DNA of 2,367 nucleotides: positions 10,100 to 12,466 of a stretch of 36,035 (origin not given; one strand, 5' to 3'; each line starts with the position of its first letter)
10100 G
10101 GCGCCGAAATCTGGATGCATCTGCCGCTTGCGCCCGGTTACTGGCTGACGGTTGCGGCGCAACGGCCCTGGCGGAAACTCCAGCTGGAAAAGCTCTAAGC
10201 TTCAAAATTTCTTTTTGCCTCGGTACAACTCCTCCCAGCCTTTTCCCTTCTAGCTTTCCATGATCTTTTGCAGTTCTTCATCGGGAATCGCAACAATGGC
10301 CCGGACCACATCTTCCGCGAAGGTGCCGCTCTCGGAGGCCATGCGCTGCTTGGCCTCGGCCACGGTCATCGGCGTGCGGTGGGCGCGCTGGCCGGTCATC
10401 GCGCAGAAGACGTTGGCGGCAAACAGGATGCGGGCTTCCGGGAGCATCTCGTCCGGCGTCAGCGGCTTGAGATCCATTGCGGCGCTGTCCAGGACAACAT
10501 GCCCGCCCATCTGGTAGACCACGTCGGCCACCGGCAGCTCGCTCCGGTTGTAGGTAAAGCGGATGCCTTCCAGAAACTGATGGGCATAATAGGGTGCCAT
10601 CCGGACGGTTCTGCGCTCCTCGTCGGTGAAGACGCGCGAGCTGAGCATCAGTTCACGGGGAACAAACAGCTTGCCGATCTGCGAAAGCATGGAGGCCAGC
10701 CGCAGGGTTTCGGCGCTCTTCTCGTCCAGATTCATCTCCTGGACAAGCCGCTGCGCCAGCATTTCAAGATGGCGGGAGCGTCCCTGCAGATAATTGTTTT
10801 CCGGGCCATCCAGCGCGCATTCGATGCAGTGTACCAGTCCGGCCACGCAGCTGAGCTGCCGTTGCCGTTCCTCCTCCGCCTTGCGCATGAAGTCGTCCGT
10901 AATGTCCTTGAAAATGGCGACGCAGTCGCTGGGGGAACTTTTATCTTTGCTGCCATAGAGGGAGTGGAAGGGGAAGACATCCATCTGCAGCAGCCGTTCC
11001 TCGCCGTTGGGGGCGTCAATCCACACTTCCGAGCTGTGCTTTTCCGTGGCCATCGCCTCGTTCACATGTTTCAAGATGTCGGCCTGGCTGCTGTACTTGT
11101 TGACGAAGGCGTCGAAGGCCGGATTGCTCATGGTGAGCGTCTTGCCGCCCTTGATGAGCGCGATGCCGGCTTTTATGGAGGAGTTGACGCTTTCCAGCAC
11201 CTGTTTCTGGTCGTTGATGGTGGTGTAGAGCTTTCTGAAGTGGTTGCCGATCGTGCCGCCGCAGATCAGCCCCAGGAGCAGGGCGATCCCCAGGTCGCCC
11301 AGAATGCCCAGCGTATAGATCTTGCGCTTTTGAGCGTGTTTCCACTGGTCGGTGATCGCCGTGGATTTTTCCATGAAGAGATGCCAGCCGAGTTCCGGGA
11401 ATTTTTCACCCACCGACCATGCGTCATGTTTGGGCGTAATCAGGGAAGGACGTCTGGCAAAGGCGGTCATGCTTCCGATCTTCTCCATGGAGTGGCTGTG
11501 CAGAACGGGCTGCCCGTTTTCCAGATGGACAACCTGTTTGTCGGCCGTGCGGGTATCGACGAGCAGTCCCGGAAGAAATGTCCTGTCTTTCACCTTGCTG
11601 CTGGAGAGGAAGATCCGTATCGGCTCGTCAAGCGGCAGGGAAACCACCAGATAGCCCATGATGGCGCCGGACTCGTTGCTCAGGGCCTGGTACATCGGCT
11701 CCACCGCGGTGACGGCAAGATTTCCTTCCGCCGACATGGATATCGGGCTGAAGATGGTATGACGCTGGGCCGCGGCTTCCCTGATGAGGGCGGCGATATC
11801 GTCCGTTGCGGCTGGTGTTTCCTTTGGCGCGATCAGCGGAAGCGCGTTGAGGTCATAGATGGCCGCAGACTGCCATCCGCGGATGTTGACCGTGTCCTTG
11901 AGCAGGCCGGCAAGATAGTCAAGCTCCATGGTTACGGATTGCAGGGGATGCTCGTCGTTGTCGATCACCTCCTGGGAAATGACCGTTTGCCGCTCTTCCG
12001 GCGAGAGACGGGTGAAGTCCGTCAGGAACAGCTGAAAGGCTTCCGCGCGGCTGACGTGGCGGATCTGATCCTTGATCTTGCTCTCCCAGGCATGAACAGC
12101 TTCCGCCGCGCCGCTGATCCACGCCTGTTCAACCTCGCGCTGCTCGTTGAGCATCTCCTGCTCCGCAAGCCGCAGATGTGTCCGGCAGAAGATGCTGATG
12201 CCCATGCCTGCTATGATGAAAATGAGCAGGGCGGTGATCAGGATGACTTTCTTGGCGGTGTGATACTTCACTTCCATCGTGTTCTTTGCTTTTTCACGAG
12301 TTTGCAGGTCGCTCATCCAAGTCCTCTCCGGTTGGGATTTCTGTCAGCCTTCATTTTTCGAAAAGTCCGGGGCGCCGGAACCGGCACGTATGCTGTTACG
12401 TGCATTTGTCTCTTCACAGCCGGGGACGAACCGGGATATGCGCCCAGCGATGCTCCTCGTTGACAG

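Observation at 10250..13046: LapG-like periplasmic protease paired with a LapD-like receptor whose cytoplasmic domain is a fully degenerate HD-GYP module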

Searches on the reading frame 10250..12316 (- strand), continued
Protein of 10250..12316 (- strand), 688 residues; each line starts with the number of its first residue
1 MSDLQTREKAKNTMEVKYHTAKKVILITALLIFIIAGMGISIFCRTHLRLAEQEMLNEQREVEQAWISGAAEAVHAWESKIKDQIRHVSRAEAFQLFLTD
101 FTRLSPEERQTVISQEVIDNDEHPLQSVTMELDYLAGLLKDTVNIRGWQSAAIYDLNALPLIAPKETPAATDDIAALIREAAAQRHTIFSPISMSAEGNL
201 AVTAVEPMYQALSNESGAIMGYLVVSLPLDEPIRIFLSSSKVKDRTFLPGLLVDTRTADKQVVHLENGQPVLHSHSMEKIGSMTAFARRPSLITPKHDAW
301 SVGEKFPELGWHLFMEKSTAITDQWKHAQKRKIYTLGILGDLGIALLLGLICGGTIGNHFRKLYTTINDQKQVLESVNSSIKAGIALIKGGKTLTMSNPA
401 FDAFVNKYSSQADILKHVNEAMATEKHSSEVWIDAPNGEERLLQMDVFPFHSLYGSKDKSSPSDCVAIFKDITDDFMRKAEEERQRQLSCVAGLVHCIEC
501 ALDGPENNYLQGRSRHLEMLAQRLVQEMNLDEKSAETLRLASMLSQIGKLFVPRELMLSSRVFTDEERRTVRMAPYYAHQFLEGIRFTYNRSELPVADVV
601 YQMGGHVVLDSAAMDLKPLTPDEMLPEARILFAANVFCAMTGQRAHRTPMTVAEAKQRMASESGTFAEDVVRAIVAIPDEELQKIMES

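Call 46: search_solved_structures(query=A1, max_evalue=1e-15, show_alignments=4)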
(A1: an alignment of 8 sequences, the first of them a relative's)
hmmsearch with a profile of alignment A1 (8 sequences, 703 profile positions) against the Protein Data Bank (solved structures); distinct sequences matched with E-value up to 1e-15: 5.
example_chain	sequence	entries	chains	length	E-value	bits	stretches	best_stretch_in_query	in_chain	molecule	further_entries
9rc0_A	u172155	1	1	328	4e-61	210.5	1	372-687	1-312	HD domain/sensory box protein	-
9rbz_A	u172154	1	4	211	2.7e-50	174.7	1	494-687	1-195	HD domain/sensory box protein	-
5z7c_A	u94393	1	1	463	9.9e-26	93.5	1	512-684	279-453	3'3'-cGAMP-specific phosphodiesterase 3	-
9rc2_A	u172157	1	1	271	3.7e-21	78.4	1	63-320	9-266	HD domain/sensory box protein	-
4mcw_A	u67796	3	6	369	2.2e-17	65.9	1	512-673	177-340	Metal dependent phosphohydrolase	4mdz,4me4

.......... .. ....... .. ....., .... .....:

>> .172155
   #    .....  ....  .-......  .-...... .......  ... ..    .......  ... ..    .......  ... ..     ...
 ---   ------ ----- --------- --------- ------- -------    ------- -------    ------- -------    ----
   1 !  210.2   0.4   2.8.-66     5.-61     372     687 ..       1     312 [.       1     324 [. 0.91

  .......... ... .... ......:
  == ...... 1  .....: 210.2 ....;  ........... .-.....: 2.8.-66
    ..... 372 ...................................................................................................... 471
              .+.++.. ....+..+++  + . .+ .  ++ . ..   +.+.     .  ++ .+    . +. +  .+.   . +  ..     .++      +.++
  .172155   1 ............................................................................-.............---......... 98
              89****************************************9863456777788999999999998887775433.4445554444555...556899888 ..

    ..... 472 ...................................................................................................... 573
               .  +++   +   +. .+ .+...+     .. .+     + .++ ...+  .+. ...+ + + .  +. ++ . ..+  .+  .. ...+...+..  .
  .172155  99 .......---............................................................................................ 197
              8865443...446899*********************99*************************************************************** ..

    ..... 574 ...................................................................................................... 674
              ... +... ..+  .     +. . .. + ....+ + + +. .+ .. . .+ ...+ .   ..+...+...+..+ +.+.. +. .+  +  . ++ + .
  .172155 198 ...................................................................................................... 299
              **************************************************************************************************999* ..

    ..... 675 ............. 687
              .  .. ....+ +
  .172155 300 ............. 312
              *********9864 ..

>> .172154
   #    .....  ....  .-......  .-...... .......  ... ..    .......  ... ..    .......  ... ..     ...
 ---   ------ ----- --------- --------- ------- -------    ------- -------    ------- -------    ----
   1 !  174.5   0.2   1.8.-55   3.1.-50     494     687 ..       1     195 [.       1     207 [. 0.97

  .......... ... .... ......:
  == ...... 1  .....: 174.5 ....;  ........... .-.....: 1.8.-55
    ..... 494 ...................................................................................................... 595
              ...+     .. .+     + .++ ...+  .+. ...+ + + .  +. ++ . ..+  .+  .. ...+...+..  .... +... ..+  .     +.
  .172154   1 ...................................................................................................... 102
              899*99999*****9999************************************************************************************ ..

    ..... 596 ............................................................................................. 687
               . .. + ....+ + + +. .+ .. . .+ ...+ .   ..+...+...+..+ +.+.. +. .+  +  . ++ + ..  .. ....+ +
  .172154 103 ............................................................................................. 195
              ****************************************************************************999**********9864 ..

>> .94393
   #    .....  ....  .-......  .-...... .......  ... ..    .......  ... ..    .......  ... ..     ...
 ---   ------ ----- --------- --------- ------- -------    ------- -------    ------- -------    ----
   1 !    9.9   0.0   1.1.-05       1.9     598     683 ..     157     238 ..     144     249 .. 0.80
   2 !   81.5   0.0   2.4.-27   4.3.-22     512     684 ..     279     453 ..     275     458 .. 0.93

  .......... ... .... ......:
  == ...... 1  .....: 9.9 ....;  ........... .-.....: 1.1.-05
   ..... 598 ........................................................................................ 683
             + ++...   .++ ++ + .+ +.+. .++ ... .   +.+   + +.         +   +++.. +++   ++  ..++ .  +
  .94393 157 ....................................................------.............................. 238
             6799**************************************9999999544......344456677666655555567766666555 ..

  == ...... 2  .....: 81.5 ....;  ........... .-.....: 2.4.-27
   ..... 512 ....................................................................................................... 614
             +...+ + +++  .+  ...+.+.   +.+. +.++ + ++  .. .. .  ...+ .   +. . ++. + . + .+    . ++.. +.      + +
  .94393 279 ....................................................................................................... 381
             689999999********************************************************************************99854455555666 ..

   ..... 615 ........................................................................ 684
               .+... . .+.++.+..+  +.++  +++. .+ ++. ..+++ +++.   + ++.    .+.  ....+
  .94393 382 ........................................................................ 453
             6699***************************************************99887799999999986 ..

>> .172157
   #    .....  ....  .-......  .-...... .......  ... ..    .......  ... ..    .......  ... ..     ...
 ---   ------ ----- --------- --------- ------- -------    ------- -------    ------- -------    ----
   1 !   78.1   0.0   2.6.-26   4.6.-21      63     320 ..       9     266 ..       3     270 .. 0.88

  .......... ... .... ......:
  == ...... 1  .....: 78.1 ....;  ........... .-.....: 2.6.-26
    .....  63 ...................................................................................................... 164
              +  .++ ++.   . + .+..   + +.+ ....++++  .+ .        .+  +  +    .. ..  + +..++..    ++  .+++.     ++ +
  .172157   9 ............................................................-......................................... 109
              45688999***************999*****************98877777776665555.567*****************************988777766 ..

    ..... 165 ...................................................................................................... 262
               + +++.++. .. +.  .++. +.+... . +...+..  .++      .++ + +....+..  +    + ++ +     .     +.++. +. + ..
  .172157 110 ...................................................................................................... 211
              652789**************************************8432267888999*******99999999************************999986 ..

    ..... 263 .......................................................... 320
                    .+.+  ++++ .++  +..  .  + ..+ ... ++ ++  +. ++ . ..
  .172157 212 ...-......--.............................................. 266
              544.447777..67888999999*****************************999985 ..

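Call 48: fold_search(model_id=the predicted structure, library=pdb)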
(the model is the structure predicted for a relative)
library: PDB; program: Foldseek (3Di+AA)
matches with E <= 10: 702; with E <= 0.001: 11
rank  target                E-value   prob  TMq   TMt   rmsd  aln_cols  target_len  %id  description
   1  9rbz_B                3.5e-10  1.00  0.25  0.75   4.7       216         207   30  DvhD, HD-GYP domain, c-di-GMP-bound (released 2026-03-04)
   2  9rbz_C                3.9e-10  1.00  0.25  0.78   4.3       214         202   30  DvhD, HD-GYP domain, c-di-GMP-bound (released 2026-03-04)
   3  9rbz_A                6.1e-10  1.00  0.25  0.75   5.0       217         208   30  DvhD, HD-GYP domain, c-di-GMP-bound (released 2026-03-04)
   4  9rc0                  6.7e-10  1.00  0.24  0.52  12.8       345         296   23  DvhD, PAS/HD-GYP domains (released 2026-03-04)
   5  9rbz_D                1.5e-09  1.00  0.25  0.75   5.0       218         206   30  DvhD, HD-GYP domain, c-di-GMP-bound (released 2026-03-04)
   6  4mcw_A                1.3e-06  1.00  0.24  0.43  15.9       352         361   14  Crystal structure of a HD-GYP domain (a cyclic-di-GMP phosphodiesterase) containing a tri-nuclear metal centre (released 2014-02-19)
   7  4mcw_B                1.7e-06  1.00  0.24  0.43  17.3       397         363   14  Crystal structure of a HD-GYP domain (a cyclic-di-GMP phosphodiesterase) containing a tri-nuclear metal centre (released 2014-02-19)
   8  4r8z_B                1.4e-05  1.00  0.25  0.70   5.1       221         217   19  Crystal Structure of PA4781 HD-GYP domain from Pseudomonas aeruginosa at 2.2A resolution showing a bi-metallic Ni ion  (released 2015-03-04)
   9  4r8z_A                3.3e-05  1.00  0.25  0.71   4.8       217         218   20  Crystal Structure of PA4781 HD-GYP domain from Pseudomonas aeruginosa at 2.2A resolution showing a bi-metallic Ni ion  (released 2015-03-04)
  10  9a65_B                1.8e-04  0.90  0.13  0.13  103.7       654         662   11  Integrative model of YVAQ-MCPB by crosslinking MS and deep learning (released 2024-09-18)
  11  9qq6_A                3.0e-04  0.98  0.14  0.18  40.4       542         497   11  Structure of the Azotobacter vinelandii NifL-NifA complex (released 2025-06-18)
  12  8a6x_B                1.8e-03  0.98  0.13  0.23  20.1       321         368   14  Crystal structure of a chimeric LOV-Histidine kinase SB2F1 (asymmetrical variant, trigonal form with long c axis) (released 2024-01-10)
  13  8a7h_A                2.0e-03  1.00  0.13  0.23  16.5       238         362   15  Crystal structure of a chimeric LOV-Histidine kinase SB2F1-I66R mutant (light state; asymmetrical variant, trigonal fo (released 2024-01-10)
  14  6ph4_A                2.4e-03  0.99  0.11  0.22  35.1       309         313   12  Full length LOV-PAS-HK construct from the LOV-HK sensory protein from Brucella abortus (light-adapted, construct 15-48 (released 2020-12-30)
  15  3tm8_B                2.7e-03  1.00  0.18  0.38  21.7       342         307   13  Bd1817, a HDG"Y"P protein from Bdellovibrio bacteriovorus (released 2011-10-19)
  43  9rc2                  1.0e-02  1.00  0.16  0.40  13.4       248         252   16  DvhD, periplasmic domain (released 2026-03-04)
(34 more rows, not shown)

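Call 53: search_protein_representatives(protein=window:10250-12316:-)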
Query: 688 residues. Proteins with E-value up to 0.001 (for the whole library): 10720; up to 1e-10: 540; up to 1e-30: 57. The best 150 are listed.
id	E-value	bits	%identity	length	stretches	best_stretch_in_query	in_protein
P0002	0.0e+00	1347.3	87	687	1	1-688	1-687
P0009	3.1e-111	389.3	35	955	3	17-486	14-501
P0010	3.1e-99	349.6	37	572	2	25-350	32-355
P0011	1.5e-98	347.3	41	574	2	20-356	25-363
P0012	3.5e-87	309.8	32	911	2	22-685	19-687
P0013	1.0e-85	305.0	33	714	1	8-683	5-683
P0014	1.6e-85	304.4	34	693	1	12-682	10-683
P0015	4.2e-85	302.9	35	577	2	4-357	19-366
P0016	2.0e-81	290.8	35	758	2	121-678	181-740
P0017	1.6e-79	284.5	34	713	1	16-687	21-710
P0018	2.4e-71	257.5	30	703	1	22-685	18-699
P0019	3.3e-69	250.4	31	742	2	24-442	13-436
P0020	5.2e-69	249.8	30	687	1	20-682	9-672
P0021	1.2e-67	245.2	31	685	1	22-682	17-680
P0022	2.2e-65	237.8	32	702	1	22-677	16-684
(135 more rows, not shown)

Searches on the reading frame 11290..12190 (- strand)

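Call 33: search_solved_structures(query=window:11290-12190:-, max_evalue=10, show_alignments=2)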
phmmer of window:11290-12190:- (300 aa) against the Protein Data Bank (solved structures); distinct sequences matched with E-value up to 10: 1.
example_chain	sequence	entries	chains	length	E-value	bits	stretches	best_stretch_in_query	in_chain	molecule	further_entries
7aih_Ap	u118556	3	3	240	1.2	11.7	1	51-127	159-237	mL80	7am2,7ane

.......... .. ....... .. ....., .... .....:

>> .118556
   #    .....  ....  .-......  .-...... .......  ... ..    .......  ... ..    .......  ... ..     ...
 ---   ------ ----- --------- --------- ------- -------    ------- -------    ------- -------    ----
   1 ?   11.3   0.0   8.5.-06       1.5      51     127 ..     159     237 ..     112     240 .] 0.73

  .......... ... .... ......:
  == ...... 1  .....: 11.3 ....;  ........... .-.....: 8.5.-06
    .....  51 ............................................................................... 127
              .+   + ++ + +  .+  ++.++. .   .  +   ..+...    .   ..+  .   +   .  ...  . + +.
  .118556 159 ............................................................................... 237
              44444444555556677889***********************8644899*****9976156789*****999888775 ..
